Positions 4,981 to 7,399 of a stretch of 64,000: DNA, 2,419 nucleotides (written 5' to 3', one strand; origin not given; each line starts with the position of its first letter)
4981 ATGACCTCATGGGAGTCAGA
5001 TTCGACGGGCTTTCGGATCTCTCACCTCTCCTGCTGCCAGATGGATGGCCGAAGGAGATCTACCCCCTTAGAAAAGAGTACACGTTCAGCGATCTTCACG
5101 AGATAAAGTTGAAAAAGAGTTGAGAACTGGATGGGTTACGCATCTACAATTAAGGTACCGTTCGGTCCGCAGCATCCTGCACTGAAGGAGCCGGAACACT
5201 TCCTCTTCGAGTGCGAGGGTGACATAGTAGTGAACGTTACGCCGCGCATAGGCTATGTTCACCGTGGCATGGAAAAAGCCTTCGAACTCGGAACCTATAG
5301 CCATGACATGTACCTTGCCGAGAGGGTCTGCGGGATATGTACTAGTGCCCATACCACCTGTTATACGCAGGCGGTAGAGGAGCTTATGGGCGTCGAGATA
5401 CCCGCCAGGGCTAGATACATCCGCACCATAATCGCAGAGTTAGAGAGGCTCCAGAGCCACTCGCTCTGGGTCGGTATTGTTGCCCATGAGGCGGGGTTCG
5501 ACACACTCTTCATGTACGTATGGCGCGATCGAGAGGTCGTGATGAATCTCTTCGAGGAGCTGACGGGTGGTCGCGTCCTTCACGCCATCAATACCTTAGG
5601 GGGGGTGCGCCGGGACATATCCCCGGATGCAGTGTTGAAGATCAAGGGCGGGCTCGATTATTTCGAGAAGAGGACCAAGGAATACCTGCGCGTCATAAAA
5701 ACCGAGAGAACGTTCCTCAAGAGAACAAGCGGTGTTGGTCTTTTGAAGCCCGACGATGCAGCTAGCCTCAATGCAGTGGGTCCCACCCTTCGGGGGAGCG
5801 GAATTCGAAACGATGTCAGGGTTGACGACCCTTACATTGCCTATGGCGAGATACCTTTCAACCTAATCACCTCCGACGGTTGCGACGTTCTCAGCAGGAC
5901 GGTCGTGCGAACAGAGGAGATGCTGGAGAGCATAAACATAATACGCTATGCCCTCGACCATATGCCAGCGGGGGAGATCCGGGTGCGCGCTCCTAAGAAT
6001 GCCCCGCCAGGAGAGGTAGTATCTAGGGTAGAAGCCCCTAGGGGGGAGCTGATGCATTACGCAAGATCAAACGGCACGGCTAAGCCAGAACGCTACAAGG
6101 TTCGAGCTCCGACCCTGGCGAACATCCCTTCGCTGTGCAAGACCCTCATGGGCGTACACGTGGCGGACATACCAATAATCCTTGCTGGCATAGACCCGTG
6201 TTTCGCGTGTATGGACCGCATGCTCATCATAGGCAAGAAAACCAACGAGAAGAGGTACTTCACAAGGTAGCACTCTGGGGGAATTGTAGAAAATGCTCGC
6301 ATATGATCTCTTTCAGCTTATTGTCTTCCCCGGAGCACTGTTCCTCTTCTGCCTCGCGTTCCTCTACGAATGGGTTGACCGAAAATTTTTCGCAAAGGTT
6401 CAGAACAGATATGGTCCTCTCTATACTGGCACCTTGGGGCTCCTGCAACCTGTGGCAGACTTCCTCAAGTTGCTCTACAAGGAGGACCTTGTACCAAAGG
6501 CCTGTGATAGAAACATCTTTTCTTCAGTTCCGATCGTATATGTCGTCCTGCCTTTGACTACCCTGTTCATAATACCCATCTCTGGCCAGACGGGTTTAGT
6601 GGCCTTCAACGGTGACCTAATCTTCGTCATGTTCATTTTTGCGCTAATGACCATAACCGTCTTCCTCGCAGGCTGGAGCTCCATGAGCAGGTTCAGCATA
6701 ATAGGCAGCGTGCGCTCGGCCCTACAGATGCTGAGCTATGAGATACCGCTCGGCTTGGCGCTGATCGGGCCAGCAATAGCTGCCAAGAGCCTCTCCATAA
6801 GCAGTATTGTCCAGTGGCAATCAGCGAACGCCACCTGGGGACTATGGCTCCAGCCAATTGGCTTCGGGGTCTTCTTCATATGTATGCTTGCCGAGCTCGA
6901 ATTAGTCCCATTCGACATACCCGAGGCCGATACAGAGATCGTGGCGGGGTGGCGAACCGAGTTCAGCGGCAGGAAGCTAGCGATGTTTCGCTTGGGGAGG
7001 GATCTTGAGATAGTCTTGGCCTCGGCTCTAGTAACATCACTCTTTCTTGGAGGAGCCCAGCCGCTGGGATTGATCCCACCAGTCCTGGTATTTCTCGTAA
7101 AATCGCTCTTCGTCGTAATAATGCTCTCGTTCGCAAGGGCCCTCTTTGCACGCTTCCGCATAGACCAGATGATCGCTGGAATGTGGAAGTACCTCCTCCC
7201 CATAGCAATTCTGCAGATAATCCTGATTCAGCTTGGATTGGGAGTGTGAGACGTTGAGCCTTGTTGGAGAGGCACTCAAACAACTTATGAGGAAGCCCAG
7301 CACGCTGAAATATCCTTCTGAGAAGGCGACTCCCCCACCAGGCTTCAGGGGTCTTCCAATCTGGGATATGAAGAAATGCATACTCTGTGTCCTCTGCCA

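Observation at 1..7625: Complex-I-architecture cluster whose NuoD and NuoB homologs retain hydrogenase-type metal ligands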

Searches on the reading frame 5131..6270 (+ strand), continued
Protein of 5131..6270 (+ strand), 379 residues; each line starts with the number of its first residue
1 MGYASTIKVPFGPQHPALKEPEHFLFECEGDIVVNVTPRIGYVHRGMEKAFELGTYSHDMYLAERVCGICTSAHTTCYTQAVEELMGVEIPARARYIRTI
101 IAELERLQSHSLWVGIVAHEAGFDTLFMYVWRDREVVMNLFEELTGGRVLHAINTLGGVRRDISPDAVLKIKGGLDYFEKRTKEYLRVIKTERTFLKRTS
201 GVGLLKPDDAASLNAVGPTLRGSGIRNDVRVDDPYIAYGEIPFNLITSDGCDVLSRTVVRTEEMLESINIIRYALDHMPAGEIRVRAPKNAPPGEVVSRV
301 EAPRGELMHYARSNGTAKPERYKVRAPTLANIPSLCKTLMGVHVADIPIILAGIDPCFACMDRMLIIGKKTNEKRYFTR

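Call 43: find_encoding_contigs(protein=window:5131-6270:+, flank=10000, max_places=4)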
Protein window:5131-6270:+ (379 aa): 23 contigs read that carry it; 3 places shown.
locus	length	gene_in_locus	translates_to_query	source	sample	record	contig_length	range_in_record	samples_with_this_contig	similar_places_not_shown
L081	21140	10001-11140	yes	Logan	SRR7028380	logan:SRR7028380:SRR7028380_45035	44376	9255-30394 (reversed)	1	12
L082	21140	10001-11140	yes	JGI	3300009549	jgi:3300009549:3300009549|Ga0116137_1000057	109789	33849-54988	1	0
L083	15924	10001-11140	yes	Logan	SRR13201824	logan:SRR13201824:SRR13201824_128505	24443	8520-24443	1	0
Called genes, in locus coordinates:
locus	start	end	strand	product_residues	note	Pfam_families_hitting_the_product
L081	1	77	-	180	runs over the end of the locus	PF13240:Zn_Ribbon_1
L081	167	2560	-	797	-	PF01326:PPDK_N, PF00391:PEP-utilizers, PF02896:PEP-utilizers_C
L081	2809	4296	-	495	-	PF00361:Proton_antipo_M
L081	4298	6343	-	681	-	PF00662:Proton_antipo_N, PF00361:Proton_antipo_M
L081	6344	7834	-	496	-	PF00662:Proton_antipo_N (weak), PF00361:Proton_antipo_M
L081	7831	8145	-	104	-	PF00420:Oxidored_q2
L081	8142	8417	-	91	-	-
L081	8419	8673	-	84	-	PF13244:MbhD (weak), PF00499:Oxidored_q3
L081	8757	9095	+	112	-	PF00507:Oxidored_q4 (weak)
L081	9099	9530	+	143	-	PF01058:Oxidored_q6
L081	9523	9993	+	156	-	PF00329:Complex1_30kDa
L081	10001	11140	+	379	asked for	PF00374:NiFeSe_Hases, PF00346:Complex1_49kDa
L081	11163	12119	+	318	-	PF00146:NADHdh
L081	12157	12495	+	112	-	PF12797:Fer4_2 (faint), PF12837:Fer4_6 (faint), PF13237:Fer4_10, PF14697:Fer4_21, PF12838:Fer4_7, PF13187:Fer4_9, PF25160:LdpA_Fe-S-bd (weak), PF00037:Fer4, +3 more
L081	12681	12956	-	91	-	PF00708:Acylphosphatase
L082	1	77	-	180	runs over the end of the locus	PF13240:Zn_Ribbon_1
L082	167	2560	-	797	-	PF01326:PPDK_N, PF00391:PEP-utilizers, PF02896:PEP-utilizers_C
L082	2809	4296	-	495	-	PF00361:Proton_antipo_M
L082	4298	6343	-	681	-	PF00662:Proton_antipo_N, PF00361:Proton_antipo_M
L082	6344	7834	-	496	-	PF00662:Proton_antipo_N (weak), PF00361:Proton_antipo_M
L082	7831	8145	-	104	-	PF00420:Oxidored_q2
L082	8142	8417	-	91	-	-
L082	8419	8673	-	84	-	PF13244:MbhD (weak), PF00499:Oxidored_q3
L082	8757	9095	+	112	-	PF00507:Oxidored_q4 (weak)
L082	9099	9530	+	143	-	PF01058:Oxidored_q6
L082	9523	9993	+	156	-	PF00329:Complex1_30kDa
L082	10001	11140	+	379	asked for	PF00374:NiFeSe_Hases, PF00346:Complex1_49kDa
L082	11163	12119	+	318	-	PF00146:NADHdh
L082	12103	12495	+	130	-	PF13534:Fer4_17 (faint), PF13187:Fer4_9, PF12797:Fer4_2 (faint), PF13237:Fer4_10, PF14697:Fer4_21, PF12838:Fer4_7, PF25160:LdpA_Fe-S-bd (weak), PF00037:Fer4, +3 more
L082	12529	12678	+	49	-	-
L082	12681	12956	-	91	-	PF00708:Acylphosphatase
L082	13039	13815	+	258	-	PF01135:PCMT, PF08704:GCD14, PF08241:Methyltransf_11 (weak), PF13649:Methyltransf_25 (weak), PF13847:Methyltransf_31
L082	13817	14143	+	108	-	-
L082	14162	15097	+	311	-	PF01992:vATP-synt_AC39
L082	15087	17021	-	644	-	PF01496:V_ATPase_I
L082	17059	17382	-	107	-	PF00137:ATP-synt_C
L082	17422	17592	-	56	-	-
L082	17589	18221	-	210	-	PF01813:ATP-synt_D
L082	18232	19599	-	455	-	PF02874:ATP-synt_ab_N, PF00006:ATP-synt_ab, PF22919:ATP-synt_VA_C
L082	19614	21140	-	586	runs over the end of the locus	PF02874:ATP-synt_ab_N, PF16886:ATP-synt_ab_Xtn, PF00006:ATP-synt_ab, PF22919:ATP-synt_VA_C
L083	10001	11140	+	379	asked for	PF00374:NiFeSe_Hases, PF00346:Complex1_49kDa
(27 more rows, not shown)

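Call 49: list_cluster_members(proteins=[P0054, P0072, P0089, P0010, P0016, P0017, P0037])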
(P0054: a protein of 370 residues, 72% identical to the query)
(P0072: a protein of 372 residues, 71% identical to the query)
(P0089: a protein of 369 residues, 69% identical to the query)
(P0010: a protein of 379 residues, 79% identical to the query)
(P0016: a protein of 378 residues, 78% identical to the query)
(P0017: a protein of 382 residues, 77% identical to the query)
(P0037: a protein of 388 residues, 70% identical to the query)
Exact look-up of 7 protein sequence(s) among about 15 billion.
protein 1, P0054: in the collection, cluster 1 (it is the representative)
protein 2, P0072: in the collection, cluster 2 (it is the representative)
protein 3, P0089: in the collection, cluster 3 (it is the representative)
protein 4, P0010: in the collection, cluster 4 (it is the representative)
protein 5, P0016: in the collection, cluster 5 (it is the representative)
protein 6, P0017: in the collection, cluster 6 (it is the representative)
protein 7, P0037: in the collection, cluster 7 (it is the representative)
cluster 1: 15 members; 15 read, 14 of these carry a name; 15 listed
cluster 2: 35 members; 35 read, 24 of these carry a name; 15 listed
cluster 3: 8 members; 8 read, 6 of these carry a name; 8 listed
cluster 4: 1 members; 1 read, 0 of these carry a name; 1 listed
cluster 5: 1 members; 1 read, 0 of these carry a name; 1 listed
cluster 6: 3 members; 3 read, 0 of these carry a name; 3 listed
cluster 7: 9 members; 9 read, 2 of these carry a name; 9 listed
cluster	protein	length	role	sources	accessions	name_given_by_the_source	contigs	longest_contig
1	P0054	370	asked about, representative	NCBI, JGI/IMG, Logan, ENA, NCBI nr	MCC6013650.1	MAG: nickel-dependent hydrogenase large subunit [Candidatus Verstraetearchaeota archaeon] | nickel-dependent hydrogenase large subunit [Candidatus Verstraetearchaeota archaeon]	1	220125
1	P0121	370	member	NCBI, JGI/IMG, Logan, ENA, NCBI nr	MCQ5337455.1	MAG: nickel-dependent hydrogenase large subunit [Candidatus Methanomethylicia archaeon] | NADH-quinone oxidoreductase subunit D | nickel-dependent hydrogenase large subunit [Candidatus Methanomethylicia archaeon]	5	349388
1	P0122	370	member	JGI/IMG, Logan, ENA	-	NADH-quinone oxidoreductase subunit D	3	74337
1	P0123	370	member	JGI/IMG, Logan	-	NADH-quinone oxidoreductase subunit D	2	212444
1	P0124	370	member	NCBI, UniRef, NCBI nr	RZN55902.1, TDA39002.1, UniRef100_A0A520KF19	MAG: NADH dehydrogenase subunit [Candidatus Methanomethylicota archaeon] | NADH dehydrogenase subunit n=1 Tax=Thermoproteota archaeon TaxID=2056631 ... | MAG: NADH dehydrogenase subunit [Candidatus Verstraetearchaeota archaeon]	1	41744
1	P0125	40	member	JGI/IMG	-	Ni,Fe-hydrogenase III large subunit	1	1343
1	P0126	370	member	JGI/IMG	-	NADH-quinone oxidoreductase subunit D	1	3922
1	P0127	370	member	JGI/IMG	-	NADH-quinone oxidoreductase subunit D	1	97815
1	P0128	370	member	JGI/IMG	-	NADH-quinone oxidoreductase subunit D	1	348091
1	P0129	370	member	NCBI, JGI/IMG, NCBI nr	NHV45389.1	MAG: NADH dehydrogenase subunit [Candidatus Verstraetearchaeota archaeon] | NADH dehydrogenase subunit [Candidatus Verstraetearchaeota archaeon]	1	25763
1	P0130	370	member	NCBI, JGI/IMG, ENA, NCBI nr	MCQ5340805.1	MAG: nickel-dependent hydrogenase large subunit [Candidatus Methanomethylicia archaeon] | nickel-dependent hydrogenase large subunit [Candidatus Methanomethylicia archaeon]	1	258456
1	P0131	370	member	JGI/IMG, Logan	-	NADH-quinone oxidoreductase subunit D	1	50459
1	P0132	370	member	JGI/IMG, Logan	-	NADH-quinone oxidoreductase subunit D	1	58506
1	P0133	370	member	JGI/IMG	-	NADH-quinone oxidoreductase subunit D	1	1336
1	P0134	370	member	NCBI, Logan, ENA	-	-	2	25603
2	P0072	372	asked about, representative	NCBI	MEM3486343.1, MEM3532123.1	MAG: nickel-dependent hydrogenase large subunit [Candidatus Methanomethyliaceae archaeon]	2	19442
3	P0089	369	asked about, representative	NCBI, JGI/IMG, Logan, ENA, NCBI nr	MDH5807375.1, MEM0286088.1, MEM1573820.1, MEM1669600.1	MAG: nickel-dependent hydrogenase large subunit [Candidatus Methanomethylicaceae archaeon] | nickel-dependent hydrogenase large subunit [Candidatus Verstraetearchaeota archaeon]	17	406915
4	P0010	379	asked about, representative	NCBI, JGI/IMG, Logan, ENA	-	-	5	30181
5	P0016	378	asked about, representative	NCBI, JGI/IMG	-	-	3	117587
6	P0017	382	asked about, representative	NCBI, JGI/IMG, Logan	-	-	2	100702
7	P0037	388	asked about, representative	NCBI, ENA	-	-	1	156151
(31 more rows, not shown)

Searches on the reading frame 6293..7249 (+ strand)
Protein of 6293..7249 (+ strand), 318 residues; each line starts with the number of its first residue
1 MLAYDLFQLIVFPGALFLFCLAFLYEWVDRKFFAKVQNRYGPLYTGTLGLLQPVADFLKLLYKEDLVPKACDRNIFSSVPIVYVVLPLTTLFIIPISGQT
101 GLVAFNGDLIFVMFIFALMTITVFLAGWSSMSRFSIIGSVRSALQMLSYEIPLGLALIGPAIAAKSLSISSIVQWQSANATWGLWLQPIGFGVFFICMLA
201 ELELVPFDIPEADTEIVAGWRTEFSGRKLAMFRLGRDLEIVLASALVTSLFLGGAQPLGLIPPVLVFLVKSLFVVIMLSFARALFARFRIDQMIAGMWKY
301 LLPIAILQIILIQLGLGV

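Call 4: search_protein_families(library=pfam, proteins=[window:6293-7249:+], max_evalue=0.1)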
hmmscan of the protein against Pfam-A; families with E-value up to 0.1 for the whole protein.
window:6293-7249:+ (318 aa): 1 family
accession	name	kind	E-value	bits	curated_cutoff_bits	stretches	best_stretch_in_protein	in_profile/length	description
PF00146.26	NADHdh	-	1.5e-93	313.9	27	1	16-312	9-297/298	NADH dehydrogenase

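Call 30: search_protein_families(library=ncbifam, proteins=[window:6293-7249:+], max_evalue=0.001)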
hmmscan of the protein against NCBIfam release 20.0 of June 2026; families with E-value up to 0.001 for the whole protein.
window:6293-7249:+ (318 aa): 7 families
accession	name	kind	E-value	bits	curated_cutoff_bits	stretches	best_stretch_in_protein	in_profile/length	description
NF004741.0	PRK06076.1-2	equivalog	3.5e-85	286.2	305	1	5-311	20-328/337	NADH-quinone oxidoreductase subunit NuoH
NF004740.0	PRK06076.1-1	equivalog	4.5e-69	233.5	399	1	18-311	25-315/325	NADH-quinone oxidoreductase subunit NuoH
NF040610.1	F420_dehyd_FpoH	exception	8.6e-67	225.9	475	1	18-311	23-331/339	F420H2 dehydrogenase subunit FpoH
NF004745.0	PRK06076.1-6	equivalog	1.5e-66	225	450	1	16-313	25-330/341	NADH-quinone oxidoreductase subunit NuoH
NF004744.0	PRK06076.1-5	equivalog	3.7e-63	213.9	542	1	25-255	48-280/372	NADH-quinone oxidoreductase subunit NuoH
NF004743.0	PRK06076.1-4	equivalog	1.4e-61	208.7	494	1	17-312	26-338/433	NADH-quinone oxidoreductase subunit NuoH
NF004742.0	PRK06076.1-3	equivalog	2.8e-56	191.3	531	1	16-314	34-346/356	NADH-quinone oxidoreductase subunit NuoH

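Call 46: search_solved_structures(query=window:6293-7249:+, max_evalue=1e-10)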
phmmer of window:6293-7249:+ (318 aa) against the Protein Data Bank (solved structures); distinct sequences matched with E-value up to 1e-10: 36.
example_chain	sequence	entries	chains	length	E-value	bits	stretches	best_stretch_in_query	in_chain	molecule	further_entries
6nbq_A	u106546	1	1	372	7.3e-56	193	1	24-258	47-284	NdhA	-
6hum_A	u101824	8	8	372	1.6e-55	191.9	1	3-258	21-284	NAD(P)H-quinone oxidoreductase subunit 1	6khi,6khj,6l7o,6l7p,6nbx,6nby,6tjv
7eu3_A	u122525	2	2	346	1.3e-51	179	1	22-255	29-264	NAD(P)H-quinone oxidoreductase subunit 1, chloroplastic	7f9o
7wff_A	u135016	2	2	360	5.1e-51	177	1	13-311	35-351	NAD(P)H-quinone oxidoreductase subunit 1, chloroplastic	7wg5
4he8_H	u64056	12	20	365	5.5e-51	176.9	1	9-313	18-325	NADH-quinone oxidoreductase subunit 8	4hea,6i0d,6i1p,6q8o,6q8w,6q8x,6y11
7nyh_H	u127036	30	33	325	2.3e-50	174.9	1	17-311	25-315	NADH-quinone oxidoreductase subunit H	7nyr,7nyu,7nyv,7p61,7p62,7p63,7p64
9grx_A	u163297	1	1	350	5.8e-50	173.6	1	18-311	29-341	NAD(P)H-quinone oxidoreductase subunit 1, chloroplastic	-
7a23_H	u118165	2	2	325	2.8e-48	168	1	18-312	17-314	Nad1m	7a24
6x89_1M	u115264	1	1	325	8.4e-48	166.5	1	18-312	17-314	NU1M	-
8e73_1M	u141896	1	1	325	2.9e-47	164.7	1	18-312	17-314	Nad1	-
7ar7_H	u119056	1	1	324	1.5e-46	162.4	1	18-312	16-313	NADH-ubiquinone oxidoreductase chain 1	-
7aqq_H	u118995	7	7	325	1.5e-46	162.4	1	18-312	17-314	NADH-ubiquinone oxidoreductase chain 1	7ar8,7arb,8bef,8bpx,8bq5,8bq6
8e9g_H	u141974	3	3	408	2e-44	155.4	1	14-313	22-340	NADH-quinone oxidoreductase subunit H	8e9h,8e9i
8qby_H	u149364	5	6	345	5.7e-42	147.3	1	20-313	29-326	NADH-quinone oxidoreductase subunit H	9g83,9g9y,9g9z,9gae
5gpn_e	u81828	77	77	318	1.7e-38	135.9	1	17-307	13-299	NADH-ubiquinone oxidoreductase chain 1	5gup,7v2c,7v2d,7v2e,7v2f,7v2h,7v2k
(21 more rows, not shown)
